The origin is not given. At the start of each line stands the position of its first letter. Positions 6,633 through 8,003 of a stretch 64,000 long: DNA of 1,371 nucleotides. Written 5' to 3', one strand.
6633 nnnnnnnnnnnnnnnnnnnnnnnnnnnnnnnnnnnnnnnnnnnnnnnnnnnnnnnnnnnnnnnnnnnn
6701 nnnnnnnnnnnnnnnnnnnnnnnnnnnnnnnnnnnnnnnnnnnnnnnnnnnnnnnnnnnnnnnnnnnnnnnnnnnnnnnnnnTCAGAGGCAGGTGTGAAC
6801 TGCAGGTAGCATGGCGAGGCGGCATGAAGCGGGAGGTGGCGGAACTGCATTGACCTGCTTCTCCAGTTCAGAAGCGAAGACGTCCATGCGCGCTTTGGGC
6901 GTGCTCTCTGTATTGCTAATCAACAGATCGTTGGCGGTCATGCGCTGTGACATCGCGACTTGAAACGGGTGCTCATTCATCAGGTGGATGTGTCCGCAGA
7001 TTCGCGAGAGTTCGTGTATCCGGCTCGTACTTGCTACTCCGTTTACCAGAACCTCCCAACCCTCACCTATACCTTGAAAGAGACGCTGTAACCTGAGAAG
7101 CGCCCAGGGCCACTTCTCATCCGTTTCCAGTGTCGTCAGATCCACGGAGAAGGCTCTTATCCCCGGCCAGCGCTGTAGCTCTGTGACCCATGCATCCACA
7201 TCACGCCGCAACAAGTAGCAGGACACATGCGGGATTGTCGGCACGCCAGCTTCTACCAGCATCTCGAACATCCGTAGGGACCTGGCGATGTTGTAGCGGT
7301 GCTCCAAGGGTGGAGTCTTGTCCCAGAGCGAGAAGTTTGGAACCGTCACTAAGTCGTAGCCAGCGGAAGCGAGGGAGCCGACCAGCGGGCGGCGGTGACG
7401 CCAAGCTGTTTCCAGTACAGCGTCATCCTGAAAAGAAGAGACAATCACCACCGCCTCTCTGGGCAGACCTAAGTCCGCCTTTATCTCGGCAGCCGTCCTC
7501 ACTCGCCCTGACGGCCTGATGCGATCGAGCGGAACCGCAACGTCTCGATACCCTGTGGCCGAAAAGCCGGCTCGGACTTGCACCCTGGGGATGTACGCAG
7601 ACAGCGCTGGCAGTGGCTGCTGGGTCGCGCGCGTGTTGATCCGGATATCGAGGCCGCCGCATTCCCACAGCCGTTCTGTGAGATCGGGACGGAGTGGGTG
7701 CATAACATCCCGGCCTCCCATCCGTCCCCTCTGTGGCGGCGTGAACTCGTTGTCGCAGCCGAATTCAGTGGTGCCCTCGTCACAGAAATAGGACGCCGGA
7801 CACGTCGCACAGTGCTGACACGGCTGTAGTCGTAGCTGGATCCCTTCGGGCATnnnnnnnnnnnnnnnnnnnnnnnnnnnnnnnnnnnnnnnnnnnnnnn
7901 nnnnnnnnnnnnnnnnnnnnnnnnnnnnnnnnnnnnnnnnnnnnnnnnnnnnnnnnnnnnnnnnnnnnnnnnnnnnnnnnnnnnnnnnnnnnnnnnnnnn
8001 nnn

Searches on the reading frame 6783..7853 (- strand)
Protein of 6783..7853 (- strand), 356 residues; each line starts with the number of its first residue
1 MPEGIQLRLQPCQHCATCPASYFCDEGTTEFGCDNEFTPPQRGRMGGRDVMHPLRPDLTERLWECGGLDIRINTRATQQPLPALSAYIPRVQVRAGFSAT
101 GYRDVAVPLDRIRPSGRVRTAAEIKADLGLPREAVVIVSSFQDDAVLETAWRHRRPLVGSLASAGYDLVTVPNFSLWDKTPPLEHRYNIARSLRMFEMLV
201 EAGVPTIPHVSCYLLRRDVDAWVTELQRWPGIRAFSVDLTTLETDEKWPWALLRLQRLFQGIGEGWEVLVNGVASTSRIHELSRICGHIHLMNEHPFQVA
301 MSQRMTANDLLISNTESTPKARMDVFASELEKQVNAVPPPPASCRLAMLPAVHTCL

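Call 4: search_protein_families(library=pfam, proteins=[window:6783-7853:-], max_evalue=0.1)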
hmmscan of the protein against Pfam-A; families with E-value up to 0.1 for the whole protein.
window:6783-7853:- (356 aa): 1 family
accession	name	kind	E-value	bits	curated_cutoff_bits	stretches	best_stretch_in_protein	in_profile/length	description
PF14386.11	DUF4417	-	2.9e-08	33.8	28.9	1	133-211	33-109/183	Domain of unknown function (DUF4417)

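Call 7: find_homologous_proteins(query=window:6783-7853:-)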
Query window:6783-7853:- (356 aa): 24 proteins with E <= 0.001 among 4929 candidates.
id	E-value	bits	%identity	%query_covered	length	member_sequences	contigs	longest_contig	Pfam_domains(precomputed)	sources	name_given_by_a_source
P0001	1.0e-204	697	100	86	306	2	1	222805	PF14386.12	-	-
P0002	1.9e-169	581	73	98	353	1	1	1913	PF14386.12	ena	-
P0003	3.3e-157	541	69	95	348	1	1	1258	PF14386.12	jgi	jgi:hypothetical protein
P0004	2.7e-153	528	70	93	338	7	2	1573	PF14386.12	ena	-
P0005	6.5e-153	527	67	97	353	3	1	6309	PF14386.12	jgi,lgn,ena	-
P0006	3.4e-152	525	69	93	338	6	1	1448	PF14386.12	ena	-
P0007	2.0e-151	522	67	98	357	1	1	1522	PF14386.12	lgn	-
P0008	2.2e-142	492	66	93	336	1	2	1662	PF14386.12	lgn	-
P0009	2.0e-141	489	62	98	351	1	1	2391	PF14386.12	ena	-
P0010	4.5e-137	475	65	93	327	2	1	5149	PF14386.12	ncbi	-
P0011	6.2e-127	442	69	81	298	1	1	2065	PF14386.12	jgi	jgi:hypothetical protein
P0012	1.5e-126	440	57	97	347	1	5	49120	-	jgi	jgi:hypothetical protein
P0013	2.6e-125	436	58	96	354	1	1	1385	PF14386.12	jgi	jgi:hypothetical protein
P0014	8.6e-119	415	64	81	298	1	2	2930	PF14386.12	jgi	jgi:hypothetical protein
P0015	5.0e-117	409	53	97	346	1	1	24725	-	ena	-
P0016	3.1e-113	396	55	97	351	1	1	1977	PF14386.12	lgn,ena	-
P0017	2.0e-111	391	53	98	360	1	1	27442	PF14386.12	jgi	jgi:hypothetical protein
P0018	2.4e-111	390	60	83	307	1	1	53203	-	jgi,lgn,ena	-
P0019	1.2e-107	378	58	85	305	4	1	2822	PF14386.12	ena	-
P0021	2.2e-88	315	67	60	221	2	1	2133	PF14386.12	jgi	jgi:hypothetical protein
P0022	1.8e-86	308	65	60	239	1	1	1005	PF14386.12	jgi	jgi:hypothetical protein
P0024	2.2e-51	193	55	49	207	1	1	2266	PF14386.12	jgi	jgi:hypothetical protein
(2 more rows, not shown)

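Call 8: search_protein_families(library=ncbifam, proteins=[window:6783-7853:-], max_evalue=0.01)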
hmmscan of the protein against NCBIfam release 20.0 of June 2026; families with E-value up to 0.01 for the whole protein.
window:6783-7853:- (356 aa): 1 family
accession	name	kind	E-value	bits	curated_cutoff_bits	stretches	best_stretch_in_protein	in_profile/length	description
NF006604.0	PRK09148.1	equivalog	0.001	18.1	648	0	273-344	252-323/406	LL-diaminopimelate aminotransferase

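Call 10: find_related_loci(query=A1, collection=genome_contigs, flank=10000)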
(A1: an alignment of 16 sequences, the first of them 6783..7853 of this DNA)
Query A1 (356 aa) in genome_contigs; peptide patterns used: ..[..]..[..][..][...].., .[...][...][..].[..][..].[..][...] (x = any residue, [..] = any of these).
19 stretches matched a pattern, but none encodes a relative of the query by tblastn (E <= 1e-3).

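Call 11: find_encoding_contigs(protein=P0018, flank=10000, max_places=3)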
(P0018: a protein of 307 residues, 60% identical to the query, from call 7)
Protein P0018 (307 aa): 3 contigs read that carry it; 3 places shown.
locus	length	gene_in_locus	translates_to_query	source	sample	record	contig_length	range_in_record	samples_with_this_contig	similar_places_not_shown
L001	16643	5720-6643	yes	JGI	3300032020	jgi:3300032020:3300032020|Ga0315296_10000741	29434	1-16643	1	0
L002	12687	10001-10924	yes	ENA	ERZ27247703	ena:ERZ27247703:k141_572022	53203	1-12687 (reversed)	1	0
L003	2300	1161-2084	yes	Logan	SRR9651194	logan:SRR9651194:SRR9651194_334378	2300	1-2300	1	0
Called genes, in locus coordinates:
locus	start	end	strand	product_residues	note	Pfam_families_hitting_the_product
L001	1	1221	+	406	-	?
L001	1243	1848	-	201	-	-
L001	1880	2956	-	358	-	PF07705:CARDB (faint)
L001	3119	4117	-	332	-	PF00389:2-Hacid_dh, PF02826:2-Hacid_dh_C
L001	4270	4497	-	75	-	PF04945:YHS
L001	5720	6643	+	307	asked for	-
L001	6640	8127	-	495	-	PF03602:Cons_hypoth95 (faint), PF13649:Methyltransf_25 (faint), PF13847:Methyltransf_31 (faint), PF01555:N6_N4_Mtase, PF04471:Mrr_cat (weak)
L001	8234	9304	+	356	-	PF03706:LPG_synthase_TM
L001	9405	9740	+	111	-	PF00581:Rhodanese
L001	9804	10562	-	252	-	PF01810:LysE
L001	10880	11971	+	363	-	PF01658:Inos-1-P_synth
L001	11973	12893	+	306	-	PF03279:Lip_A_acyltrans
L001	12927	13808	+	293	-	PF03279:Lip_A_acyltrans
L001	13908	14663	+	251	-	PF13263:PHP_C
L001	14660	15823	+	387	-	PF13439:Glyco_transf_4, PF13579:Glyco_trans_4_4, PF20706:GT4-conflict, PF00534:Glycos_transf_1, PF13692:Glyco_trans_1_4, PF13524:Glyco_trans_1_2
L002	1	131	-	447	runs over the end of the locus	PF03747:ADP_ribosyl_GH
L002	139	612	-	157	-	PF14196:ATC_hydrolase (weak)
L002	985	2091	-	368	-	PF00724:Oxidored_FMN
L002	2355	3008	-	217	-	-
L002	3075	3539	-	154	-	PF18736:pEK499_p136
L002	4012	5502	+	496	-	PF00370:FGGY_N, PF02782:FGGY_C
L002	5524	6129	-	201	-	-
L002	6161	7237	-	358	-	PF07705:CARDB (faint)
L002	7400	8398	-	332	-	PF00389:2-Hacid_dh, PF02826:2-Hacid_dh_C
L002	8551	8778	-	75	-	PF04945:YHS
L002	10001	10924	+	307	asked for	-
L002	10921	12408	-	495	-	PF03602:Cons_hypoth95 (faint), PF13649:Methyltransf_25 (faint), PF13847:Methyltransf_31 (faint), PF01555:N6_N4_Mtase, PF04471:Mrr_cat (weak)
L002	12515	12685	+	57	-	?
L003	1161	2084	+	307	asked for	-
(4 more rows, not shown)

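Call 12: find_encoding_contigs(protein=P0012, flank=10000, max_places=3)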
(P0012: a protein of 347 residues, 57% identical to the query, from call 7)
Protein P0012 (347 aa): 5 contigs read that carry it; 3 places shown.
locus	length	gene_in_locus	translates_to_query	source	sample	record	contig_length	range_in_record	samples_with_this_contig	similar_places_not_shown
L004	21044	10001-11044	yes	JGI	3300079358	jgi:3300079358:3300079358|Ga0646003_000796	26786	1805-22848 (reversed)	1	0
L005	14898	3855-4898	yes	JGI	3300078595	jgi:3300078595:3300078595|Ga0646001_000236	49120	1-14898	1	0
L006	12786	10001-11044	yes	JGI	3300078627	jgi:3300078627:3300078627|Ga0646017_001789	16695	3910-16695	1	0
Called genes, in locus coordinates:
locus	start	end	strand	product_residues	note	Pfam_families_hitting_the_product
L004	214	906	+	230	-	PF01569:PAP2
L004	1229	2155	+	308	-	PF27226:AF_1845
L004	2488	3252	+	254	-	PF00005:ABC_tran, PF13304:AAA_21 (faint), PF12399:BCA_ABC_TP_C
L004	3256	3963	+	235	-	PF00005:ABC_tran, PF13304:AAA_21 (faint)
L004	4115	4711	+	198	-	PF02632:BioY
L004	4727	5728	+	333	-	PF00586:AIRS, PF02769:AIRS_C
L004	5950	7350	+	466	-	-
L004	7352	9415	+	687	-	PF13519:VWA_2 (faint), PF27532:Mb0984_helical, PF27098:Rv0959_3rd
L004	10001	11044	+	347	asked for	-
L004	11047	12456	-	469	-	PF03602:Cons_hypoth95 (faint), PF01555:N6_N4_Mtase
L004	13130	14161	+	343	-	PF07885:Ion_trans_2, PF02254:TrkA_N, PF02080:TrkA_C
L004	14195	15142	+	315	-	PF00781:DAGK_cat, PF19279:YegS_C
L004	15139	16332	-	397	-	PF02463:SMC_N, PF13175:AAA_15 (weak)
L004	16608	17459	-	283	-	-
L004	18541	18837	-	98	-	PF00076:RRM_1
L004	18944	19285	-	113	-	PF13451:zf_Tbcl, PF23477:zf_Tbcl_2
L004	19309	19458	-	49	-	-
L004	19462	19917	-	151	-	PF01850:PIN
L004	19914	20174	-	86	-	-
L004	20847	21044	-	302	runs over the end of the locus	-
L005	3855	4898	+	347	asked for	-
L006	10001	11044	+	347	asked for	-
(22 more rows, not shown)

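Call 13: find_encoding_contigs(protein=P0017, flank=10000, max_places=3)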
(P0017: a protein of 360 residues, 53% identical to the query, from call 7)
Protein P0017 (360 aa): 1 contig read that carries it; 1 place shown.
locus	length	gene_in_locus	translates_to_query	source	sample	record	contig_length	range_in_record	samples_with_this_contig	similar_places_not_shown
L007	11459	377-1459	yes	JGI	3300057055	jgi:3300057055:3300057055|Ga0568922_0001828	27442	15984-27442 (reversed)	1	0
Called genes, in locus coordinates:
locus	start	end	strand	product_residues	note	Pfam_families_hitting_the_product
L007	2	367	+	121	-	?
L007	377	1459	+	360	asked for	PF14386:DUF4417 (weak)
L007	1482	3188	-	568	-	PF00587:tRNA-synt_2b, PF04073:tRNA_edit, PF03129:HGTP_anticodon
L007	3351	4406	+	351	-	PF00561:Abhydrolase_1, PF12697:Abhydrolase_6, PF12146:Hydrolase_4, PF00975:Thioesterase (weak), PF08386:Abhydrolase_4 (faint)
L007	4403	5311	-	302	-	PF01261:AP_endonuc_2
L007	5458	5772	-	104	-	PF03992:ABM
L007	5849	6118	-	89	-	-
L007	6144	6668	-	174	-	PF04978:MST (weak), PF12867:DinB_2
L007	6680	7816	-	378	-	PF04551:GcpE, PF26540:GcpE_C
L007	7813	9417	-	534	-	PF02163:Peptidase_M50, PF23473:LysM3_LYK4_5 (faint), PF01476:LysM (faint), PF13180:PDZ_2 (weak)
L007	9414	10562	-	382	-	PF01408:GFO_IDH_MocA (faint), PF02670:DXP_reductoisom, PF08436:DXP_redisom_C, PF13288:DXPR_C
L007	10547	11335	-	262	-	PF01148:CTP_transf_1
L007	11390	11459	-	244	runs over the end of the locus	PF01255:Prenyltransf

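Call 18: find_related_loci(query=A1, collection=metagenome_contigs, flank=6000)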
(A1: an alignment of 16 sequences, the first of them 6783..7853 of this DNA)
Query A1 (356 aa) in metagenome_contigs; peptide patterns used: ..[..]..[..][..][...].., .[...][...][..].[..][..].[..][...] (x = any residue, [..] = any of these).
42 stretches matched a pattern; 11 encode a relative of the query (tblastn E <= 1e-3); 10 distinct loci.
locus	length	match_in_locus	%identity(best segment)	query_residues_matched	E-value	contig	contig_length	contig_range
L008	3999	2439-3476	67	1-347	7e-160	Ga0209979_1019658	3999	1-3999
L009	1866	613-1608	69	1-332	1e-165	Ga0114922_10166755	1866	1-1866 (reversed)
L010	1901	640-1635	69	1-332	4e-165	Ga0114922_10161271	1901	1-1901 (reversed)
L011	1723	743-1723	68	1-330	3e-158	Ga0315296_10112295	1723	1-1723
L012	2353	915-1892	56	15-343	4e-118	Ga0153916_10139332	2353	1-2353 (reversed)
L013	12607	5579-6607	61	1-346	8e-140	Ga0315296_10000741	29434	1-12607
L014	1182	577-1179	69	1-204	2e-96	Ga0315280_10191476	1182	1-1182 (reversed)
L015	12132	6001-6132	55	289-332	2e-10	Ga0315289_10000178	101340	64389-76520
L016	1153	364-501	46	287-332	2e-8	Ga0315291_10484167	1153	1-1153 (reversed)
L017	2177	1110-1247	46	287-332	3e-8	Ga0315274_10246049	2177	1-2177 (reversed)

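Call 27: find_encoding_contigs(protein=P0001, flank=1000, max_places=3)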
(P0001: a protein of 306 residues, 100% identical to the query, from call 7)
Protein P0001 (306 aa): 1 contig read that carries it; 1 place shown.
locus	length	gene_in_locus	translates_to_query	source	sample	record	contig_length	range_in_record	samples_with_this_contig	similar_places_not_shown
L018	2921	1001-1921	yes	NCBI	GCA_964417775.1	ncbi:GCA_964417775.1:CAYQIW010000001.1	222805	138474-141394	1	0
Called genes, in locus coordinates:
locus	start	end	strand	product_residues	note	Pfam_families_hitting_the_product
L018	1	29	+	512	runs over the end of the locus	PF07690:MFS_1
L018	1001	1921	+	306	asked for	PF14386:DUF4417 (weak)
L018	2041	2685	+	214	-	PF00583:Acetyltransf_1, PF13673:Acetyltransf_10 (faint), PF13527:Acetyltransf_9 (faint), PF13508:Acetyltransf_7 (weak)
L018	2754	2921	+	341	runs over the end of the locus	PF01966:HD, PF13286:HD_assoc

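Call 28: find_encoding_contigs(protein=P0015, flank=8000, max_places=2)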
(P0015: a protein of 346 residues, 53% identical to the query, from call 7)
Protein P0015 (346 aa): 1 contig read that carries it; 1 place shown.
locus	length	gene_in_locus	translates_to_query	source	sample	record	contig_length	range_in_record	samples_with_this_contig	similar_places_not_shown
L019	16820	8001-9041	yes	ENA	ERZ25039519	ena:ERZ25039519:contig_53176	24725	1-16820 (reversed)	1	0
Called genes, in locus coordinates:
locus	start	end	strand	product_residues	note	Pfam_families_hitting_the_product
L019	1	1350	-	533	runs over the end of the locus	PF02219:MTHFR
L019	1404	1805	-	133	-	PF01268:FTHFS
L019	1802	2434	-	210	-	PF01268:FTHFS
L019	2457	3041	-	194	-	PF01268:FTHFS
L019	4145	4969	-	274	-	PF04015:DUF362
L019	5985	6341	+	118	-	PF00144:Beta-lactamase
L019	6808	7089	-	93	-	-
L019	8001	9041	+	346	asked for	-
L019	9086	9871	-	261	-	-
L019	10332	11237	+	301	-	PF02195:ParB_N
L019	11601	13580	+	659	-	PF27249:MJ0330_N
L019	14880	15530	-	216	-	-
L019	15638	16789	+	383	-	-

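Call 29: find_encoding_contigs(protein=P0005, flank=6000, max_places=2)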
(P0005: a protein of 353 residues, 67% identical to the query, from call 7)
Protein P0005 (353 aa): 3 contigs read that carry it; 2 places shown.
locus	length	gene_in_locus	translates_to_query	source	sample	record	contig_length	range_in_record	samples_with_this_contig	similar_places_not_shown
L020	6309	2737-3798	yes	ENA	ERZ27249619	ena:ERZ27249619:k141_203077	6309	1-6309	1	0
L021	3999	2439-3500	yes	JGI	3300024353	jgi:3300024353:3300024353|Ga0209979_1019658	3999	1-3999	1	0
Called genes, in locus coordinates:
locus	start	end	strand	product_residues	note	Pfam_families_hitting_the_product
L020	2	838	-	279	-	?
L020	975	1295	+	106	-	PF11969:DcpS_C, PF01230:HIT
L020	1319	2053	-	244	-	PF01138:RNase_PH, PF03725:RNase_PH_C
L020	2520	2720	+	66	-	-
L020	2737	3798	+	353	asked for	PF14386:DUF4417 (faint)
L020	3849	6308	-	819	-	?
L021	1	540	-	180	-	?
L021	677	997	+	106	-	PF11969:DcpS_C, PF01230:HIT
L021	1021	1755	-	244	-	PF01138:RNase_PH, PF03725:RNase_PH_C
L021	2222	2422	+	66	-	-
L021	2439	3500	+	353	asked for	PF14386:DUF4417 (faint)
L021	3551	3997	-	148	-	?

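Call 30: predict_structure(alignment_id=A1)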
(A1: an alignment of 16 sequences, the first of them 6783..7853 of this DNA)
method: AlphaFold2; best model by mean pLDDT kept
length: 356 residues; sequences in the alignment: 16
mean_pLDDT: 75.3   pTM: 0.76
mean pLDDT of the five models: 75.3, 75.0, 74.4, 73.7, 72.8
residues with pLDDT >= 90: 125; 70-90: 122; 50-70: 34; < 50: 75
segments of 3 or more residues with pLDDT < 50: 1-54, 305-315, 347-356
pLDDT, mean of each block of 10 residues (from residue 1): 29 40 35 39 39 57 79 84 90 88 91 87 95 94 84 94 95 70 81 94 93 72 91 89 75 90 90 88 90 90 54 51 88 86 48 29
secondary structure, 60 per line:
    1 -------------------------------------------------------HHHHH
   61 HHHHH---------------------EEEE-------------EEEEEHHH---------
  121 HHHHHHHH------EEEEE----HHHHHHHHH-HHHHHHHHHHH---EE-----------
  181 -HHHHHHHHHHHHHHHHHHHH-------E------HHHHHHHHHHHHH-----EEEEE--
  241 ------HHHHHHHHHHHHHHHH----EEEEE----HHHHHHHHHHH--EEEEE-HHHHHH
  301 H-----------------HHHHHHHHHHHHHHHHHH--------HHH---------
elements in order: H56-65 E87-90 E104-108 H121-128 E135-139 H144-152 H154-164 H182-201 H216-228 E234-238 H247-262 E267-271 H276-286 E289-293 H295-301 H319-336

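Call 35: fold_search(model_id=the predicted structure, library=pdb)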
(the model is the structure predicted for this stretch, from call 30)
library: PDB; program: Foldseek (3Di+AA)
matches with E <= 10: 1485; with E <= 0.001: 29
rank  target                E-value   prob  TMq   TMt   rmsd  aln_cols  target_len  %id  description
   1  7ovs_C                4.7e-05  1.00  0.47  0.44   7.9       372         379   10  Heterodimeric murine tRNA-guanine transglycosylase in the presence of Anderson-Evans type (TEW) and Strandberg type po (released 2022-06-22)
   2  6h62_A                2.5e-04  1.00  0.44  0.43   8.4       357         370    9  QTRT1, the catalytic subunit of murine tRNA-Guanine Transglycosylase (released 2019-08-14)
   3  2v82                  2.5e-04  1.00  0.32  0.49   8.1       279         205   14  KDPGal complexed to KDPGal (released 2007-08-14)
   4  4qcc_A                2.5e-04  1.00  0.31  0.39   8.3       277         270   13  Structure of a cube-shaped, highly porous protein cage designed by fusing symmetric oligomeric domains (released 2014-11-19)
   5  5kin_C                2.6e-04  1.00  0.36  0.47   7.6       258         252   11  Crystal structure of tryptophan synthase alpha beta complex from Streptococcus pneumoniae (released 2016-07-06)
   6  2ekc_B                2.6e-04  1.00  0.36  0.47  11.4       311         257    8  Structural study of Project ID aq_1548 from Aquifex aeolicus VF5 (released 2007-09-25)
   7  2cdh_0                3.1e-04  1.00  0.33  0.46   6.7       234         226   10  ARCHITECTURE OF THE THERMOMYCES LANUGINOSUS FUNGAL FATTY ACID SYNTHASE AT 5 ANGSTROM RESOLUTION. (released 2006-03-07)
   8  7owz_C                3.5e-04  1.00  0.46  0.43   9.0       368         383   11  Heterodimeric murine tRNA-guanine transglycosylase in complex with queuine and in the presence of Anderson-Evans type  (released 2022-07-13)
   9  2v81                  3.5e-04  1.00  0.32  0.49   8.0       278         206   13  Native KDPGal structure (released 2007-08-14)
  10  7nq4_A                3.9e-04  1.00  0.45  0.42   6.4       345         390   10  Human tRNA guanine transglycosylase (TGT), RNA-bound covalent intermediate (released 2021-08-11)
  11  7a4x                  4.2e-04  1.00  0.42  0.40   8.2       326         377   11  tRNA-guanine transglycosylase C158S/C281S/Y330C/H333A mutant in complex with dimethyl sulfoxide (released 2021-06-16)
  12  7ov9_C                4.7e-04  1.00  0.38  0.36  10.5       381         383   11  Heterodimeric tRNA-Guanine Transglycosylase from mouse, apo-structure (released 2022-06-22)
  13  6h45_A                5.6e-04  1.00  0.48  0.45   8.5       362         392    9  crystal structure of the human TGT catalytic subunit QTRT1 in complex with queuine (released 2018-09-05)
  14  3vnd_A                5.6e-04  1.00  0.38  0.49   7.3       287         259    9  Crystal structure of tryptophan synthase alpha-subunit from the psychrophile Shewanella frigidimarina K14-2 (released 2013-01-16)
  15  7u5y_C                5.9e-04  1.00  0.32  0.48   8.8       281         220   11  Crystal structure of ribulose-phosphate 3-epimerase from Pseudomonas aeruginosa (released 2022-03-09)
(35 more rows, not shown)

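Call 48: find_encoding_contigs(protein=P0002, flank=3000, max_places=2)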
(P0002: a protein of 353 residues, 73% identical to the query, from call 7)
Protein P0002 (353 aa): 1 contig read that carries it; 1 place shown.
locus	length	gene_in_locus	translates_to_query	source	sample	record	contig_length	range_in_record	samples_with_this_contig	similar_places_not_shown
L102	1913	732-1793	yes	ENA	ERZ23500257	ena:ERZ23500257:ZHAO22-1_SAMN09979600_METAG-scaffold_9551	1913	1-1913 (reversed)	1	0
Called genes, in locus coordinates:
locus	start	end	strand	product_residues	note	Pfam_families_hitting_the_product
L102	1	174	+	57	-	?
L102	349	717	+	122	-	-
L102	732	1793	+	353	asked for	PF14386:DUF4417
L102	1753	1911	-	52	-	?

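Call 49: find_encoding_contigs(protein=P0010, flank=5000, max_places=2)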
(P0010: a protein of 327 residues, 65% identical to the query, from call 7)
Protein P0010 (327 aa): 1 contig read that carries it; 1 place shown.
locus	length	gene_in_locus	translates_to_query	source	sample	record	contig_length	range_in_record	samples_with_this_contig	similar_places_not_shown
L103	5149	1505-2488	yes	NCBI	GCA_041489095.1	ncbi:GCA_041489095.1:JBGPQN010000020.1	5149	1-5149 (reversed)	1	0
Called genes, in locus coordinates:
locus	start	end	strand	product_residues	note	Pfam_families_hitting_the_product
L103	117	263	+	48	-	-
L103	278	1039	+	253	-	PF03006:HlyIII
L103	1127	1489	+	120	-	-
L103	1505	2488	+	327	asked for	PF14386:DUF4417 (weak)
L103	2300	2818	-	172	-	-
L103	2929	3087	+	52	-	-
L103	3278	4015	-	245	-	PF00215:OMPdecase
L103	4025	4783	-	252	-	-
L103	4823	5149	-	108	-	?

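Call 50: find_encoding_contigs(protein=P0009, flank=3000, max_places=2)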
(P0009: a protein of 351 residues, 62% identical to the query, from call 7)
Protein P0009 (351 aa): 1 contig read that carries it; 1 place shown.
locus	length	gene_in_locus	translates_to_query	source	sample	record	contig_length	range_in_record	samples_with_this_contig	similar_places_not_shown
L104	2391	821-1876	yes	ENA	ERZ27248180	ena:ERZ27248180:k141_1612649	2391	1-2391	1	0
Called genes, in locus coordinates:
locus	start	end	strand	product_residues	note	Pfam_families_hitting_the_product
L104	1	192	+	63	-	?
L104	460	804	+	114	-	-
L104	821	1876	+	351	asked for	PF14386:DUF4417 (weak)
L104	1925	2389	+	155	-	?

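Call 59: search_protein_families(library=phrogs, proteins=[window:6783-7853:-], max_evalue=0.01)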
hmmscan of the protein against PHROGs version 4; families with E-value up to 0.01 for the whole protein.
window:6783-7853:- (356 aa): 2 families
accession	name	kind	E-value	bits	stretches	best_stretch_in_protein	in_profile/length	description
phrog_8680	-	unknown function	0.00012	22.3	1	136-212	60-134/221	-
phrog_940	-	DNA, RNA and nucleotide metabolism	0.00056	20.2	1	137-211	207-279/388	nuclease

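Call 60: search_protein_families(library=padloc, proteins=[window:6783-7853:-], max_evalue=0.01)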
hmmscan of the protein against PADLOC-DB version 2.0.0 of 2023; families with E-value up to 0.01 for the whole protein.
window:6783-7853:- (356 aa): 0 families

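Call 82: search_solved_structures(query=A1, max_evalue=10)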
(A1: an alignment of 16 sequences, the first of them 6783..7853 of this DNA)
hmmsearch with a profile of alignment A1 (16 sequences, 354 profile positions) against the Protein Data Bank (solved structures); distinct sequences matched with E-value up to 10: 2.
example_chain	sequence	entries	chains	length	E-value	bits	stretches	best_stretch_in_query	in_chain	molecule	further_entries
5i8l_A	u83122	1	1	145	0.002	20.5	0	144-168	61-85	Lysozyme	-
2i14_A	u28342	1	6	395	1.3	11.2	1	193-285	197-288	Nicotinate-nucleotide pyrophosphorylase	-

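Call 83: find_related_loci(query=A1, collection=viral_contigs, flank=8000)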
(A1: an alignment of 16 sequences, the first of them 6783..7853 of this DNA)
Query A1 (356 aa) in viral_contigs; peptide patterns used: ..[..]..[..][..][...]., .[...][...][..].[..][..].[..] (x = any residue, [..] = any of these).
47 stretches matched a pattern, but none encodes a relative of the query by tblastn (E <= 1e-3).

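Call 86: search_protein_representatives(alignment_id=A1)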
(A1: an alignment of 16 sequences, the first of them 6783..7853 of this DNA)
Query: 16 sequences, 354 profile positions. Proteins with E-value up to 0.001 (for the whole library): 1122; up to 1e-10: 621; up to 1e-30: 60. The best 150 are listed.
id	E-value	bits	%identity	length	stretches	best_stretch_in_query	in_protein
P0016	3.9e-166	568.9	-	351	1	1-352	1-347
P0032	2.5e-103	362.3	-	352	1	1-348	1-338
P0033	3.3e-92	325.7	-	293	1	65-341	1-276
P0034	3.6e-85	302.6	-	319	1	47-339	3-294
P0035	9.6e-68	245.3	-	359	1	13-344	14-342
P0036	1.9e-66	241.0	-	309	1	43-334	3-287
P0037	3.8e-61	223.6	-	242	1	136-344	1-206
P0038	2.7e-58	214.2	-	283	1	58-305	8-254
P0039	1.5e-51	192.0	-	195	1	53-236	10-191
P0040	7.0e-46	173.4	-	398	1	2-301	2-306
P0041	3.7e-45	171.0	-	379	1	5-321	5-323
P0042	1.2e-42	162.7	-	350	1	6-343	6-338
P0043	1.5e-41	159.2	-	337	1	13-301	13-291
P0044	1.7e-41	158.9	-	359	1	45-346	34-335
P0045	4.6e-41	157.5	-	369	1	48-335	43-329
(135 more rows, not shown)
